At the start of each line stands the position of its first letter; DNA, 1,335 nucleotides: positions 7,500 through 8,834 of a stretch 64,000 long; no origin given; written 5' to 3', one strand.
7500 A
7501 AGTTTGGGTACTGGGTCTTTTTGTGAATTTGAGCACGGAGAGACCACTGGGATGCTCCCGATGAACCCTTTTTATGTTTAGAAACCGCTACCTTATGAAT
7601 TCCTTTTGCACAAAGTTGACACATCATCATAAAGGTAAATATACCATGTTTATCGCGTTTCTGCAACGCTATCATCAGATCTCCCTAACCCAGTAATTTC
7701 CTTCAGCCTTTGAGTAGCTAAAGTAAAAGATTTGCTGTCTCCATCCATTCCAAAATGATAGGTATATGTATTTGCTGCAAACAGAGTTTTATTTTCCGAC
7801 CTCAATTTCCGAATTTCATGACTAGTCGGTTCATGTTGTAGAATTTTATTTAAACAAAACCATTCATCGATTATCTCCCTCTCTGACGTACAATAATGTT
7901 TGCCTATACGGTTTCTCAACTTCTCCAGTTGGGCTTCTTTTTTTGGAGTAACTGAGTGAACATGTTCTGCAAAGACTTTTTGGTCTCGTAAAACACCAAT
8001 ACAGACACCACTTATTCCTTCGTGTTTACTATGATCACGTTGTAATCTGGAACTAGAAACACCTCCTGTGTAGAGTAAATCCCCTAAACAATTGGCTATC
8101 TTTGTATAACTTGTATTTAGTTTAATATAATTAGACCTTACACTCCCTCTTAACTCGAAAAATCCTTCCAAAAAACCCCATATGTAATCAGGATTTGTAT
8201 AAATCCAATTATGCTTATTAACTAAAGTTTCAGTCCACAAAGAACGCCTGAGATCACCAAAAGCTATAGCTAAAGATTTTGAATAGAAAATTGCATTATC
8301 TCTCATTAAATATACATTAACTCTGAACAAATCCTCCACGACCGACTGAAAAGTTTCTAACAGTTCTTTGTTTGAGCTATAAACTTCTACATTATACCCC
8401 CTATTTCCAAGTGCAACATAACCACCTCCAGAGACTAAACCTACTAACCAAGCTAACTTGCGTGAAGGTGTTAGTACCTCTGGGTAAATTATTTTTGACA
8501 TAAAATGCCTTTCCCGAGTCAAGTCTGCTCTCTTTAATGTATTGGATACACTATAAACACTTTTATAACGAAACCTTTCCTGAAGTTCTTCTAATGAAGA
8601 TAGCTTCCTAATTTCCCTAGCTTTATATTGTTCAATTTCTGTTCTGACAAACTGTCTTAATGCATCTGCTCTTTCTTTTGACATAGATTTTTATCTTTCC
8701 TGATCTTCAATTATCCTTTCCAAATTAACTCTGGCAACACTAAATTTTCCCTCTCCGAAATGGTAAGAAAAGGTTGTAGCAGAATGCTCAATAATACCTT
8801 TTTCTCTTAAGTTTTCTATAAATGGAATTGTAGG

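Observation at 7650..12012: Candidate uncharacterised 3-gene module: ParB/Srx-like 737-aa protein followed by two tandem, divergent double-motif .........-like paralogs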

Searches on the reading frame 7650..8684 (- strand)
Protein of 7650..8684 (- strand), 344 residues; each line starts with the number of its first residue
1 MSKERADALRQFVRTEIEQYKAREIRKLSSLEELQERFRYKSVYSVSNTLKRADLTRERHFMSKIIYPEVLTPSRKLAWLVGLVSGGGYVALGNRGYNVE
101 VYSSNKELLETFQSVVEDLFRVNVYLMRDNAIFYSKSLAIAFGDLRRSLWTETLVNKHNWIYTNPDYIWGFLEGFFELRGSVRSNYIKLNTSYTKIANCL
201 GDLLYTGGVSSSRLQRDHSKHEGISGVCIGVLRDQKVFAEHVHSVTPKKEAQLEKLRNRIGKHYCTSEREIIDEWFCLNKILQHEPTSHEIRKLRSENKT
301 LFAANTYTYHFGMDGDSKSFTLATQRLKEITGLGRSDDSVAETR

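Call 3: search_protein_families(library=pfam, proteins=[window:7650-8684:-], max_evalue=1)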
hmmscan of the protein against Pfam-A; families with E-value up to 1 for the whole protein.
window:7650-8684:- (344 aa): 6 families
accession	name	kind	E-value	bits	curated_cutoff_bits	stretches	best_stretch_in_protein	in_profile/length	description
PF14528.11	LAGLIDADG_3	-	1.9e-08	34.9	22.5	2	76-118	3-45/82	LAGLIDADG-like domain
PF14527.11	LAGLIDADG_WhiA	-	0.032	14.8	23.2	1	78-136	3-62/93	WhiA LAGLIDADG-like domain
PF20747.2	Caudo_bapla_N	-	0.054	13.8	26.7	1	134-201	26-97/138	Lactophage receptor-binding protein N-terminal shoulder domain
PF10298.14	WhiA_N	-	0.08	13.5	23.4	1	75-127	3-55/86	WhiA N-terminal LAGLIDADG-like domain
PF23050.1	KH_N4BP1_1st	-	0.17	12.4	27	1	103-127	7-31/65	N4BP1, first type I KH-domain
PF18780.6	HNH_repeat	-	0.2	12.5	26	0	268-312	3-42/54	Homing endonuclease associated repeat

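Call 4: search_protein_families(library=ncbifam, proteins=[window:7650-8684:-], max_evalue=1)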
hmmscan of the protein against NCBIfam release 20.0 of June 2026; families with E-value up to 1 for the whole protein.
window:7650-8684:- (344 aa): 1 family
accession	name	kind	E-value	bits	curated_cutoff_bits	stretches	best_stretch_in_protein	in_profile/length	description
NF011491.0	PRK14898.1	equivalog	0.028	12.4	783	1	162-264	331-429/860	DNA-directed RNA polymerase subunit A''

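Call 7: search_solved_structures(query=window:7650-8684:-, max_evalue=10, show_alignments=2)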
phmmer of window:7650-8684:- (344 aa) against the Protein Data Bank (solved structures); distinct sequences matched with E-value up to 10: 4.
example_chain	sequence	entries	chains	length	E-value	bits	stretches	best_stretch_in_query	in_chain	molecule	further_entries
2cw7_A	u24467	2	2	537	0.0085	18.6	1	77-243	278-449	Endonuclease PI-PkoII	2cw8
2bas_A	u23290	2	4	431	0.074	15.5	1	6-66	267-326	YkuI protein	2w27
6rtw_B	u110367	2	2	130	0.15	14.5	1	122-163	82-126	Llama-derived nanobody NB64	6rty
7adz_0A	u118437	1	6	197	0.65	12.4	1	26-91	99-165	cap protein (Algo1)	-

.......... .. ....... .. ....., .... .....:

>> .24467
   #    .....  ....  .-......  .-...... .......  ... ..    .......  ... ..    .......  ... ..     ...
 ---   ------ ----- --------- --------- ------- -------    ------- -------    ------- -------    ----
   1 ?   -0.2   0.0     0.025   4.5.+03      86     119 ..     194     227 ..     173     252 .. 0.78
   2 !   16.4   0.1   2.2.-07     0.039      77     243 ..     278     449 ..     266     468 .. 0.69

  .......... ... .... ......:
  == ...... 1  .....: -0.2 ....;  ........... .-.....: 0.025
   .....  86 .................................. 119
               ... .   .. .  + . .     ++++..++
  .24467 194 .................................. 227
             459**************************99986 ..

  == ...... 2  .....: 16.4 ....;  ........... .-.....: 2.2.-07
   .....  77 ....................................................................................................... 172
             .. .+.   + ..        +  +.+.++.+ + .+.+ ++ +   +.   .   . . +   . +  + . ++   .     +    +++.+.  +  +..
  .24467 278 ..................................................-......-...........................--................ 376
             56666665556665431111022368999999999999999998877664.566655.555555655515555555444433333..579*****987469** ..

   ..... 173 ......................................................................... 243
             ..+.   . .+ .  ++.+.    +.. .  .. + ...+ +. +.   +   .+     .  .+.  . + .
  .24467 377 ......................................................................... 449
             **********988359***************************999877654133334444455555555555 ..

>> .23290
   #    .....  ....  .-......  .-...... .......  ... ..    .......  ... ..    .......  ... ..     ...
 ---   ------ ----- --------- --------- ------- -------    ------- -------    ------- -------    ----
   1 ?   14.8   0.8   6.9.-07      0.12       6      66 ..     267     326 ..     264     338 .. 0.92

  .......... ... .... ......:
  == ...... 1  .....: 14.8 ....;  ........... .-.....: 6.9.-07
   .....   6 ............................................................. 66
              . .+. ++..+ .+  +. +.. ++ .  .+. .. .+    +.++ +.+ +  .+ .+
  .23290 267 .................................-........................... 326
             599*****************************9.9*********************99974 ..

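Call 19: find_homologous_proteins(query=window:7650-8684:-)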
Query window:7650-8684:- (344 aa): 1 proteins with E <= 0.001 among 3054 candidates.
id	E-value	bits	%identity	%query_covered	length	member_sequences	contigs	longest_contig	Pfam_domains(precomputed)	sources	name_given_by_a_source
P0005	9.5e-222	753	99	100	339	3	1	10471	PF14528.12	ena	-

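Call 21: find_homologous_proteins(query=A1)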
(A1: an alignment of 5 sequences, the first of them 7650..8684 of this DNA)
Query A1 (5 sequences) (344 aa, profile of the alignment): 6 proteins with E <= 0.001 among 8000 candidates.
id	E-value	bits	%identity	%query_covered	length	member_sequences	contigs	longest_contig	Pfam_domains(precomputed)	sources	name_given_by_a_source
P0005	8.2e-131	455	99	100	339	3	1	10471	PF14528.12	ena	-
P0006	2.4e-97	344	31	98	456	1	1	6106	-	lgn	-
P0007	5.2e-97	343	30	95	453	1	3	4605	PF14528.12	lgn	-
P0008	2.4e-92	328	32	77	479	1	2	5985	-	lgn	-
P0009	9.9e-75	270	31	88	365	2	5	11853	-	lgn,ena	-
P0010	1.3e-66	243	33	76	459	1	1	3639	-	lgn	-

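Call 25: find_encoding_contigs(protein=P0009, flank=10000)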
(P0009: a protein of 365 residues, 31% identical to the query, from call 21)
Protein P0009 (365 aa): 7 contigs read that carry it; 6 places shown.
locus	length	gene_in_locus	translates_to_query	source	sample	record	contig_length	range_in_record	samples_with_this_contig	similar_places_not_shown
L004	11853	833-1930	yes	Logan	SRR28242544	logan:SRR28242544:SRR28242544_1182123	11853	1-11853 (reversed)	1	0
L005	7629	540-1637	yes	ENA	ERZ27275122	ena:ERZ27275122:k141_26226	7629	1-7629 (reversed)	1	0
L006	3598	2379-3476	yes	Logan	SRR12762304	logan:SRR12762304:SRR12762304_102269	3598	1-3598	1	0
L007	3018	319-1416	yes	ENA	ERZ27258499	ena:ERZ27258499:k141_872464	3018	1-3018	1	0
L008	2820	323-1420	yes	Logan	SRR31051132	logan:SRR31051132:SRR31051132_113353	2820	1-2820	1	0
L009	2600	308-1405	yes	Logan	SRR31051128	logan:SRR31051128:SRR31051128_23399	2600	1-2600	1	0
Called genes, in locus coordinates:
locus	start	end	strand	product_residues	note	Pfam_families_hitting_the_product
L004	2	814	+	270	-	?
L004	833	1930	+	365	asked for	-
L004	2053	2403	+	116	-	-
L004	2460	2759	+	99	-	PF01250:Ribosomal_S6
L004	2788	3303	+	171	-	PF00436:SSB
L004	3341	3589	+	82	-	PF01084:Ribosomal_S18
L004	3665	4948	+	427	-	PF22694:CtpB_N-like, PF00595:PDZ, PF13180:PDZ_2 (weak), PF17820:PDZ_6, PF03572:Peptidase_S41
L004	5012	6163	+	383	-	PF00089:Trypsin, PF13365:Trypsin_2, PF00595:PDZ (weak), PF13180:PDZ_2, PF17820:PDZ_6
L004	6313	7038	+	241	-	PF13624:SurA_N_3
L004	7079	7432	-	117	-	-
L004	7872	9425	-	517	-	PF00929:RNase_T, PF27096:UvrC_M, PF27115:Cho_C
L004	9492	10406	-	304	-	PF03462:PCRF, PF00472:RF-1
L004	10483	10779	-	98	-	PF01197:Ribosomal_L31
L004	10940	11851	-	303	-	?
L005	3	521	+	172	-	?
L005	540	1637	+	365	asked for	-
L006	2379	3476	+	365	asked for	-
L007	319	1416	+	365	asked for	-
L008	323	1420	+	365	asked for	-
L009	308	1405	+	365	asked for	-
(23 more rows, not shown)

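Call 26: find_encoding_contigs(protein=P0006, flank=10000)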
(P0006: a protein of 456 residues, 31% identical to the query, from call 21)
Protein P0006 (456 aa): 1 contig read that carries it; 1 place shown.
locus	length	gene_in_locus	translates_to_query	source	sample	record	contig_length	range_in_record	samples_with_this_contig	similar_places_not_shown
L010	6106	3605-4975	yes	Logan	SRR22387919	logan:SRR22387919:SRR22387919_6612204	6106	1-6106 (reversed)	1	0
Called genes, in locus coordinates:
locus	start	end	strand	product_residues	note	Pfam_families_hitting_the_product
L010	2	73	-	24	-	?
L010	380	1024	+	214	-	-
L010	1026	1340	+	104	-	-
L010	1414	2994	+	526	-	-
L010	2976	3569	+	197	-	-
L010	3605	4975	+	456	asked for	-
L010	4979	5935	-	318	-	-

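Call 27: find_encoding_contigs(protein=P0008, flank=10000)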
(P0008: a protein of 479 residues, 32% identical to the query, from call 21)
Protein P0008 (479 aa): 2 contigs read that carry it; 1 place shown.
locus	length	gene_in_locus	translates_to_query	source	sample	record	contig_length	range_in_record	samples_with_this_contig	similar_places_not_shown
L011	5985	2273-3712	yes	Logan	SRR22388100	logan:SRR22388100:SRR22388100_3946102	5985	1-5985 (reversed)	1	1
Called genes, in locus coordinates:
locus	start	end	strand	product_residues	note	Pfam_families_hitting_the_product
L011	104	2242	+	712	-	-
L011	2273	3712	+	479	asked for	-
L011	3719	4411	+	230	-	-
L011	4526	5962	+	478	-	PF03116:NQR2_RnfD_RnfE, PF00175:NAD_binding_1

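Call 28: find_encoding_contigs(protein=P0005, flank=10000)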
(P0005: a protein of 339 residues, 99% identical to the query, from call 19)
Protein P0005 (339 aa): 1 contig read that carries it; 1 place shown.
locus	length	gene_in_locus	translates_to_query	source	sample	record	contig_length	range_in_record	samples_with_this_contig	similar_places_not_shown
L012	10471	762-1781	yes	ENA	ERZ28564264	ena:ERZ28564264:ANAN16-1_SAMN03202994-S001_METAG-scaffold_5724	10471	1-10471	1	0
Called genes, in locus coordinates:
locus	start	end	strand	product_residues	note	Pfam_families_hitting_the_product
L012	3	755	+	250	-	?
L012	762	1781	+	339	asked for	PF14528:LAGLIDADG_3 (faint)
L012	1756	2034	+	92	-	-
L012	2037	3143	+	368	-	PF01702:TGT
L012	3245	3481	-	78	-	-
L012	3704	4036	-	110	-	-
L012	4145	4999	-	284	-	PF00551:Formyl_trans_N, PF02911:Formyl_trans_C (faint)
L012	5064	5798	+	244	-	PF13529:Peptidase_C39_2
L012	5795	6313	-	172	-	PF01327:Pep_deformylase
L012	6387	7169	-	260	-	-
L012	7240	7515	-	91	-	-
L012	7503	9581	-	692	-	PF04932:Wzy_C, PF00515:TPR_1 (faint), PF07719:TPR_2 (faint), PF13181:TPR_8 (faint), PF13414:TPR_11 (faint), PF13428:TPR_14 (faint), PF13431:TPR_17 (faint), PF14559:TPR_19 (faint)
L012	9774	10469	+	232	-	?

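Call 38: search_protein_families(library=padloc, proteins=[window:7650-8684:-], max_evalue=1)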
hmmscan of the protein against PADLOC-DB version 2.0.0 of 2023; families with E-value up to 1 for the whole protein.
window:7650-8684:- (344 aa): 0 families

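Call 39: search_protein_families(library=phrogs, proteins=[window:7650-8684:-], max_evalue=1)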
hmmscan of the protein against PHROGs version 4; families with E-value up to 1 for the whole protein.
window:7650-8684:- (344 aa): 0 families

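Call 43: predict_structure(alignment_id=A3)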
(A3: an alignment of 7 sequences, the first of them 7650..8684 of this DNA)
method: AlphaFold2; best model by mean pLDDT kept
length: 344 residues; sequences in the alignment: 7
mean_pLDDT: 85.2   pTM: 0.59
mean pLDDT of the five models: 85.2, 84.6, 83.3, 82.7, 79.1
residues with pLDDT >= 90: 148; 70-90: 162; 50-70: 16; < 50: 18
segments of 3 or more residues with pLDDT < 50: 66-68, 262-265, 334-344
pLDDT, mean of each block of 10 residues (from residue 1): 87 92 81 92 91 85 56 91 93 85 95 92 90 89 84 87 93 97 92 90 88 85 88 91 95 88 59 87 88 81 84 84 89 50 34
secondary structure, 60 per line:
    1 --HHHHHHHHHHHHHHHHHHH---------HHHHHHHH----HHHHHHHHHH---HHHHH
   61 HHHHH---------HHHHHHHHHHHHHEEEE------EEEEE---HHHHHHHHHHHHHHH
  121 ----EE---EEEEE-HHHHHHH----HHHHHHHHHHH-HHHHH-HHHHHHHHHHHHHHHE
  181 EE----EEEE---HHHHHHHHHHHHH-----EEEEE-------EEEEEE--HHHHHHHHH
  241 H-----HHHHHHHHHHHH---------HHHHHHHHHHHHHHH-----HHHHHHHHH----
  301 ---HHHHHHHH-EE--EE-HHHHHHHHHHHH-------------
elements in order: H3-21 H31-38 H43-52 H56-65 H75-87 E88-91 E98-102 H106-120 E130-134 H136-142 H147-157 H159-163 H165-179 E180-182 E187-190 H194-206 E212-216 E224-229 H232-241 H247-258 H268-282 H288-296 H304-311 H320-331

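Call 47: fold_search(model_id=the predicted structure, library=pdb)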
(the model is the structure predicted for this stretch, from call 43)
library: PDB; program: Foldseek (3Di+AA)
matches with E <= 10: 512; with E <= 0.001: 51
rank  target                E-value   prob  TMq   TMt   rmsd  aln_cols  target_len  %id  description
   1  8dy9_I                6.2e-06  1.00  0.40  0.45  14.9       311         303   10  Streptomyces venezuelae RNAP unconstrained open promoter complex with WhiA and WhiB transcription factors (released 2023-03-01)
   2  7qss                  8.5e-06  1.00  0.40  0.33   7.5       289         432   13  Crystal structure of homing endonuclease-associated TliVMA intein (C1A) (released 2022-03-30)
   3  2vs7_G                1.2e-05  1.00  0.38  0.68   3.8       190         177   18  The crystal structure of I-DmoI in complex with DNA and Ca (released 2008-11-11)
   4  2vs8_A                1.5e-05  1.00  0.38  0.66   3.9       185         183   18  The crystal structure of I-DmoI in complex with DNA and Mn (released 2008-11-11)
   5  2vs8_K                1.6e-05  1.00  0.37  0.66   3.9       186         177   20  The crystal structure of I-DmoI in complex with DNA and Mn (released 2008-11-11)
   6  4unb_A                1.7e-05  1.00  0.38  0.67   4.2       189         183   19  THE CRYSTAL STRUCTURE OF I-DMOI IN COMPLEX WITH ITS TARGET DNA AT 6 DAYS INCUBATION IN 5MM MN (STATE 5) (released 2014-12-17)
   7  7qsu                  1.8e-05  1.00  0.39  0.37   4.9       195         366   15  Crystal structure of homing endonuclease-associated TliVMA intein (C1A, d333-339) (released 2022-03-30)
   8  1dq3                  1.8e-05  1.00  0.40  0.31   5.0       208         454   16  CRYSTAL STRUCTURE OF AN ARCHAEAL INTEIN-ENCODED HOMING ENDONUCLEASE PI-PFUI (released 2000-07-05)
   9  4ut0_K                2.0e-05  1.00  0.37  0.67   3.8       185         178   19  THE CRYSTAL STRUCTURE OF I-DMOI IN COMPLEX WITH ITS TARGET DNA AT 10 DAYS INCUBATION IN 5MM MN (STATE 7) (released 2014-12-17)
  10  2vs7_A                2.1e-05  1.00  0.37  0.66   3.8       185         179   18  The crystal structure of I-DmoI in complex with DNA and Ca (released 2008-11-11)
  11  2cw7                  2.1e-05  1.00  0.43  0.29   7.3       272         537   20  Crystal structure of intein homing endonuclease II (released 2006-04-18)
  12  1mow_A                2.1e-05  1.00  0.39  0.52  11.5       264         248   16  E-DreI (released 2002-11-29)
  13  4unc_D                2.5e-05  1.00  0.39  0.66   4.3       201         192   19  THE CRYSTAL STRUCTURE OF I-DMOI IN COMPLEX WITH ITS TARGET DNA AT 8 DAYS INCUBATION IN 5MM MN (STATE 6) (released 2014-12-17)
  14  4unc_G                2.6e-05  1.00  0.37  0.67   3.9       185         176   19  THE CRYSTAL STRUCTURE OF I-DMOI IN COMPLEX WITH ITS TARGET DNA AT 8 DAYS INCUBATION IN 5MM MN (STATE 6) (released 2014-12-17)
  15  4d6o_G                3.5e-05  1.00  0.39  0.70   3.8       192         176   19  THE CRYSTAL STRUCTURE OF I-DMOI IN COMPLEX WITH ITS TARGET DNA AT 1H INCUBATION IN 5MM MG (STATE 2) (released 2014-12-17)
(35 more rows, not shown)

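Call 86: list_cluster_members(proteins=[P0001, window:7650-8684:-, window:8691-9758:-, P0054, P0103, P0123, P0112, P0068, P0035, P0013])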
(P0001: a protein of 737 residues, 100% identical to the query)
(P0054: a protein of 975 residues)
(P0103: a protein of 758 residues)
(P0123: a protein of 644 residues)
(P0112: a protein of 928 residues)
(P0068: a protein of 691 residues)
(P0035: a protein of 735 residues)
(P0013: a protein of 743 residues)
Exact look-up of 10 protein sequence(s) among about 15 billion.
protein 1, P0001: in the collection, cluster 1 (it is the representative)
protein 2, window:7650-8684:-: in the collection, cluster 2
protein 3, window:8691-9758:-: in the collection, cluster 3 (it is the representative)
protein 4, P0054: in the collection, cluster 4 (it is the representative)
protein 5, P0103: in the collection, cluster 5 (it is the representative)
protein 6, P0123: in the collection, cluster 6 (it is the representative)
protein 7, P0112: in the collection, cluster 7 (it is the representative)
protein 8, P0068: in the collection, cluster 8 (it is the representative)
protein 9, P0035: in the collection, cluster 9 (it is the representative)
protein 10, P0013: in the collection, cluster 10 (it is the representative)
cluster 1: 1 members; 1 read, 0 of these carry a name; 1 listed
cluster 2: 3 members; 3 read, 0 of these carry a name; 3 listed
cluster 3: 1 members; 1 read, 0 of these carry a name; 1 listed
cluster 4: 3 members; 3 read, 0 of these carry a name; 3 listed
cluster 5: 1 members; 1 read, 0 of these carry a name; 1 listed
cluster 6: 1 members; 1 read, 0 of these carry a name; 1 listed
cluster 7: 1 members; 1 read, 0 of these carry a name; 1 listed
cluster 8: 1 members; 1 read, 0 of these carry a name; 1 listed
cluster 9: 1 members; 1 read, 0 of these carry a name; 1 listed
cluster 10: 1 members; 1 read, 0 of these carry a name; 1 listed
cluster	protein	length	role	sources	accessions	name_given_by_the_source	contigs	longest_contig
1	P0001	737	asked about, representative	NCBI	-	-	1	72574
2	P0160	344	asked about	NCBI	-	-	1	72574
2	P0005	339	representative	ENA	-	-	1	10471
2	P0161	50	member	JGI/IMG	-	-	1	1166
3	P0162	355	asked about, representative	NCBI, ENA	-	-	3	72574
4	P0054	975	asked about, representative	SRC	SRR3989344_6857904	-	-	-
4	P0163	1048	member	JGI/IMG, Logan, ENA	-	-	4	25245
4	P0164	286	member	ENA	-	-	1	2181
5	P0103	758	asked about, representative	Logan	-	-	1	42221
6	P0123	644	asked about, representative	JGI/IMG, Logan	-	-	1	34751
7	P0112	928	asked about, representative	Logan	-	-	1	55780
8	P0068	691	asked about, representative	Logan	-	-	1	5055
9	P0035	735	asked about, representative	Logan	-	-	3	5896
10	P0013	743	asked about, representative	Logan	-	-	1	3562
